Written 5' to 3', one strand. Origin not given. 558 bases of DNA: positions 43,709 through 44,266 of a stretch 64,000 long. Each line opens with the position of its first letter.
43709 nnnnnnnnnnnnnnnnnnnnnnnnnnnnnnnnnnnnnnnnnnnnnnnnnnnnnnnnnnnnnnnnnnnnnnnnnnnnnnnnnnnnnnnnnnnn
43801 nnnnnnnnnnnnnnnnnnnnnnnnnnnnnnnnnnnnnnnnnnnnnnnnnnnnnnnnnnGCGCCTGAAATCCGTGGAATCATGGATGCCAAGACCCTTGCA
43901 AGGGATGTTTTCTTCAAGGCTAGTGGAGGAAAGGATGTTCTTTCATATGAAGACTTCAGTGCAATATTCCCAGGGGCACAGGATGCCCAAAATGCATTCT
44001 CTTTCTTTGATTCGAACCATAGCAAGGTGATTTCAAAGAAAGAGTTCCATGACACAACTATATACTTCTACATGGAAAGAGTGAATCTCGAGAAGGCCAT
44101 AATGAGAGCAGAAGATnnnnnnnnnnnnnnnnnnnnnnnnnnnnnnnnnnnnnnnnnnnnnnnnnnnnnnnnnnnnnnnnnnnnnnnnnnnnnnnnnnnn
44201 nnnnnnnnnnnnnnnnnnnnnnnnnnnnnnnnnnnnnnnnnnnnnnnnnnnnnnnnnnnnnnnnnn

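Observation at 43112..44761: EF-hand-bearing MscS-like mechanosensitive channel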

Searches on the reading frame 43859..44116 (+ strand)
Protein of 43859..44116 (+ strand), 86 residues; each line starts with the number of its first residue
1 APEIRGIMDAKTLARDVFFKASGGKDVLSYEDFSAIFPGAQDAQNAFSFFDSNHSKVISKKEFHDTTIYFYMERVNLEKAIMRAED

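Call 57: predict_structure(alignment_id=A4)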
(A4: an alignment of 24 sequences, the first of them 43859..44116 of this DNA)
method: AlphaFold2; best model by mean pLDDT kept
length: 86 residues; sequences in the alignment: 24
mean_pLDDT: 91.8   pTM: 0.78
mean pLDDT of the five models: 91.8, 90.3, 88.7, 88.5, 87.9
residues with pLDDT >= 90: 72; 70-90: 13; 50-70: 1; < 50: 0
segments of 3 or more residues with pLDDT < 50: none
pLDDT, mean of each block of 10 residues (from residue 1): 86 96 94 93 92 85 95 94 90
secondary structure, 60 per line:
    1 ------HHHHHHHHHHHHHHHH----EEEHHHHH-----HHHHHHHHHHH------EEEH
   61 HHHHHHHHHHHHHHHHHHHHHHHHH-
elements in order: H7-22 E27-29 H30-34 H40-50 E57-59 H60-85

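Call 59: fold_search(model_id=the predicted structure, library=pdb)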
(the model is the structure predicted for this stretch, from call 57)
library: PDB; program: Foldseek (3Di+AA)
matches with E <= 10: 898; with E <= 0.001: 0
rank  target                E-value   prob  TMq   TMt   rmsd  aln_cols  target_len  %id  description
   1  6psd_O                1.1e-02  1.00  0.67  0.78   1.7        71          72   17  Complex of CRACR2a with a Dynein Light Intermediate Chain Peptide (released 2020-07-15)
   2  6psd_I                1.2e-02  1.00  0.64  0.74   1.9        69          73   16  Complex of CRACR2a with a Dynein Light Intermediate Chain Peptide (released 2020-07-15)
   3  6psd_C                1.6e-02  1.00  0.65  0.76   1.7        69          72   16  Complex of CRACR2a with a Dynein Light Intermediate Chain Peptide (released 2020-07-15)
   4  6psd_G                2.3e-02  1.00  0.65  0.76   1.7        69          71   16  Complex of CRACR2a with a Dynein Light Intermediate Chain Peptide (released 2020-07-15)
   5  5tnc                  3.4e-02  0.98  0.43  0.26   7.6       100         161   18  REFINED CRYSTAL STRUCTURE OF TROPONIN C FROM TURKEY SKELETAL MUSCLE AT 2.0 ANGSTROMS RESOLUTION (released 1988-10-09)
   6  1top                  3.8e-02  0.97  0.42  0.26   7.4        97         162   16  STRUCTURE OF CHICKEN SKELETAL MUSCLE TROPONIN-C AT 1.78 ANGSTROMS RESOLUTION (released 1994-01-31)
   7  3qrx_A                4.0e-02  1.00  0.70  0.45   2.3        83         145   18  Chlamydomonas reinhardtii centrin bound to melittin (released 2011-10-26)
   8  4djc_A                4.0e-02  1.00  0.63  0.39   2.9        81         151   16  1.35 A crystal structure of the NaV1.5 DIII-IV-Ca/CaM complex (released 2012-02-22)
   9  5a2h                  4.3e-02  1.00  0.61  0.40   5.7        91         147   13  Crystal Structure of Arabidopsis thaliana Calmodulin-7 (released 2016-03-30)
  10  2zfd_A                4.6e-02  1.00  0.55  0.28   2.9        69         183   22  The crystal structure of plant specific calcium binding protein AtCBL2 in complex with the regulatory domain of AtCIPK (released 2008-02-19)
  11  1osa                  4.6e-02  1.00  0.66  0.42   6.5        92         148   13  CRYSTAL STRUCTURE OF RECOMBINANT PARAMECIUM TETRAURELIA CALMODULIN AT 1.68 ANGSTROMS RESOLUTION (released 1993-10-31)
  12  6yet_MODEL_1_A        5.5e-02  1.00  0.59  0.50   6.6        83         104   16  Second EH domain of AtEH1/Pan1 (released 2021-03-31)
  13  4cln                  5.8e-02  1.00  0.60  0.40   5.2        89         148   15  STRUCTURE OF A RECOMBINANT CALMODULIN FROM DROSOPHILA MELANOGASTER REFINED AT 2.2-ANGSTROMS RESOLUTION (released 1992-07-15)
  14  4tnc                  6.2e-02  0.95  0.43  0.26   7.0        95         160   18  REFINED STRUCTURE OF CHICKEN SKELETAL MUSCLE TROPONIN C IN THE TWO-CALCIUM STATE AT 2-ANGSTROMS RESOLUTION (released 1988-07-16)
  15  2m7n_MODEL_1_A        6.6e-02  0.99  0.52  0.63   5.6        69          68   19  C-terminal structure of (Y81F)-EhCaBP1 (released 2013-06-19)
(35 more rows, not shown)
